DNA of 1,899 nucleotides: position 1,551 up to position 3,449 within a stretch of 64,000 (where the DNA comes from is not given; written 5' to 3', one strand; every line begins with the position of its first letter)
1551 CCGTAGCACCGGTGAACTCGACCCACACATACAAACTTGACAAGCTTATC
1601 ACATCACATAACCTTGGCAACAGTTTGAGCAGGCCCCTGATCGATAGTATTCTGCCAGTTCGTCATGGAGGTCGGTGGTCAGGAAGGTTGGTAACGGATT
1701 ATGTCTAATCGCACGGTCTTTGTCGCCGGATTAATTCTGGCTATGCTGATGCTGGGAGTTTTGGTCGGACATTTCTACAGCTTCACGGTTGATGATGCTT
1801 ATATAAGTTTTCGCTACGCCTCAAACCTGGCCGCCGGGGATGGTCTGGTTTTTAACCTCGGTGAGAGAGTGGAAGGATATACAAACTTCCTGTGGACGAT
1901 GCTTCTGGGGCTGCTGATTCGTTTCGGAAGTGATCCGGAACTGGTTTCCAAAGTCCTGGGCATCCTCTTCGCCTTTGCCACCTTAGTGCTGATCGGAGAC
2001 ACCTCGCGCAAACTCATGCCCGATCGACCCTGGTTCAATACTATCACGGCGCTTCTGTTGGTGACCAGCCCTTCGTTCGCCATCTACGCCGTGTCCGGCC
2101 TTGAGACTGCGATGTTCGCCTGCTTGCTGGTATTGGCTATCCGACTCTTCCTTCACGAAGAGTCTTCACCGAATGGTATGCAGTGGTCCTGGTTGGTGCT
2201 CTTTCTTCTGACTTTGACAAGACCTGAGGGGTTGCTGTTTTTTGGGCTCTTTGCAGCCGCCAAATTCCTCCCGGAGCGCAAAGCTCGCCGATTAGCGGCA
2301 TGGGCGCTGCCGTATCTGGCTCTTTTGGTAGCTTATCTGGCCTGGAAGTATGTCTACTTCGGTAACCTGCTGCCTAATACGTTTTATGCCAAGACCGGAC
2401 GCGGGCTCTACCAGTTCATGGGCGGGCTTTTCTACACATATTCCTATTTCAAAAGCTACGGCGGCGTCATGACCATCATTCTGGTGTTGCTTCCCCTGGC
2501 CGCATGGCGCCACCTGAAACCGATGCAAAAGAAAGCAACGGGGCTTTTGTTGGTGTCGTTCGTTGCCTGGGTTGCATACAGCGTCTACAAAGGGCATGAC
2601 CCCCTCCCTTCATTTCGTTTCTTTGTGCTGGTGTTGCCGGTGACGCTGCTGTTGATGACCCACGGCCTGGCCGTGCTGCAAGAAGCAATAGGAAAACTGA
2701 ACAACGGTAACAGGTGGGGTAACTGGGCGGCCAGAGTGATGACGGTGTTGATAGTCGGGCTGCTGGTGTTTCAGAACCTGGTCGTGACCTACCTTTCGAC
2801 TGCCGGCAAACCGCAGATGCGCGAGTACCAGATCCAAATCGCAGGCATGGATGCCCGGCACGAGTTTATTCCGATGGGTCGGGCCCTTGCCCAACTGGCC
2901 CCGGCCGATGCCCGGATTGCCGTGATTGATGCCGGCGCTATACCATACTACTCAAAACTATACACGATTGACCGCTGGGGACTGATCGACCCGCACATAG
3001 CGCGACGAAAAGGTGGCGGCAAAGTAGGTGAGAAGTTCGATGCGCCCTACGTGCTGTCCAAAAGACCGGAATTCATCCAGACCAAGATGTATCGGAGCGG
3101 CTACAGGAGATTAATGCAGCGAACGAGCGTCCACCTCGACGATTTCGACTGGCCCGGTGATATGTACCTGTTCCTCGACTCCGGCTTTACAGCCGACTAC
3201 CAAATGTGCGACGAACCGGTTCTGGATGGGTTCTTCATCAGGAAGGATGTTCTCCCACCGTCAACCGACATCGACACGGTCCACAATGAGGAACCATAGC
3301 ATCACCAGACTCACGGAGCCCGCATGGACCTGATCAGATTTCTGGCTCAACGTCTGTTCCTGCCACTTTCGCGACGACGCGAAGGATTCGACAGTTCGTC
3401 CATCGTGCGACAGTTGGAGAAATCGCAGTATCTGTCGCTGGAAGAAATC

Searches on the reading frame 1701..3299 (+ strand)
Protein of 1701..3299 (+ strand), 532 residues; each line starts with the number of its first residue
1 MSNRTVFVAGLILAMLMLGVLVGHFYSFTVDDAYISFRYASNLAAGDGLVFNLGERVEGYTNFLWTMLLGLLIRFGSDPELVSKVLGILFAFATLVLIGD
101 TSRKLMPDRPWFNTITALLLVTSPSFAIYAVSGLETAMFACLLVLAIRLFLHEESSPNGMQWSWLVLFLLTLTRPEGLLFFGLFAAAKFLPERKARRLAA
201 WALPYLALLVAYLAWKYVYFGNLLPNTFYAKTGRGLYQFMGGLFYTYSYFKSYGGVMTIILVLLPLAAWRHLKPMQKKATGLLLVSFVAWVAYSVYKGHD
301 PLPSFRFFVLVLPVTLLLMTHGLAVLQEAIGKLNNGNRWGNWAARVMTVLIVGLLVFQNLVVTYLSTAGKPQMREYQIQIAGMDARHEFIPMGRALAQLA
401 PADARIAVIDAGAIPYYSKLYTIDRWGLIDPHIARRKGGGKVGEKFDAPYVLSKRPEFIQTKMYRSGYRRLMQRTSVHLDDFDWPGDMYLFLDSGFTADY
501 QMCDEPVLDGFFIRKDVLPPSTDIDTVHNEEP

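Call 76: find_encoding_contigs(protein=window:1701-3299:+, flank=10000, max_places=2)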
Protein window:1701-3299:+ (532 aa): 7 contigs read that carry it; 2 places shown.
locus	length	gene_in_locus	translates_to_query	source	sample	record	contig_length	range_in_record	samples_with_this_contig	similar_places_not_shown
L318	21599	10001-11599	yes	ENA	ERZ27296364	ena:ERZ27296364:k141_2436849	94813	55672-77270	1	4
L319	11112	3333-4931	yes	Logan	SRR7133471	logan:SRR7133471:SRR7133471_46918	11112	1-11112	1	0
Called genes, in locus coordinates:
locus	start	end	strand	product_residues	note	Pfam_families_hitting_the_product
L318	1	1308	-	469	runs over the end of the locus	-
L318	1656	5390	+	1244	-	PF15902:Sortilin-Vps10, PF15899:BNR_6 (faint)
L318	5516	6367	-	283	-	PF13489:Methyltransf_23, PF08241:Methyltransf_11, PF08242:Methyltransf_12, PF13649:Methyltransf_25, PF13847:Methyltransf_31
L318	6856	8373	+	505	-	PF01943:Polysacc_synt, PF13440:Polysacc_synt_3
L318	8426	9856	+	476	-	PF04932:Wzy_C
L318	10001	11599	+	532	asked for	-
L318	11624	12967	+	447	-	PF27533:CapK_C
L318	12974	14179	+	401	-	PF13439:Glyco_transf_4, PF00534:Glycos_transf_1, PF13692:Glyco_trans_1_4, PF13524:Glyco_trans_1_2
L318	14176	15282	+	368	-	PF13439:Glyco_transf_4, PF13579:Glyco_trans_4_4, PF20706:GT4-conflict, PF00534:Glycos_transf_1, PF13692:Glyco_trans_1_4, PF13524:Glyco_trans_1_2 (weak)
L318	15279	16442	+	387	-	PF13439:Glyco_transf_4, PF13579:Glyco_trans_4_4, PF00534:Glycos_transf_1, PF13692:Glyco_trans_1_4, PF13524:Glyco_trans_1_2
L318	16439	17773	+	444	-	PF00534:Glycos_transf_1, PF13692:Glyco_trans_1_4 (weak)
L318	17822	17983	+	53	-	-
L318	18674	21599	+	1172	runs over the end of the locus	PF16655:PhoD_N (faint), PF16656:Pur_ac_phosph_N (faint), PF17964:Big_10 (faint), PF24489:Ig_J_second (faint), PF25788:Ig_Rha78A_N (faint)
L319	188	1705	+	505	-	PF01943:Polysacc_synt, PF13440:Polysacc_synt_3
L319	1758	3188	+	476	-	PF04932:Wzy_C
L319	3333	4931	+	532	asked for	-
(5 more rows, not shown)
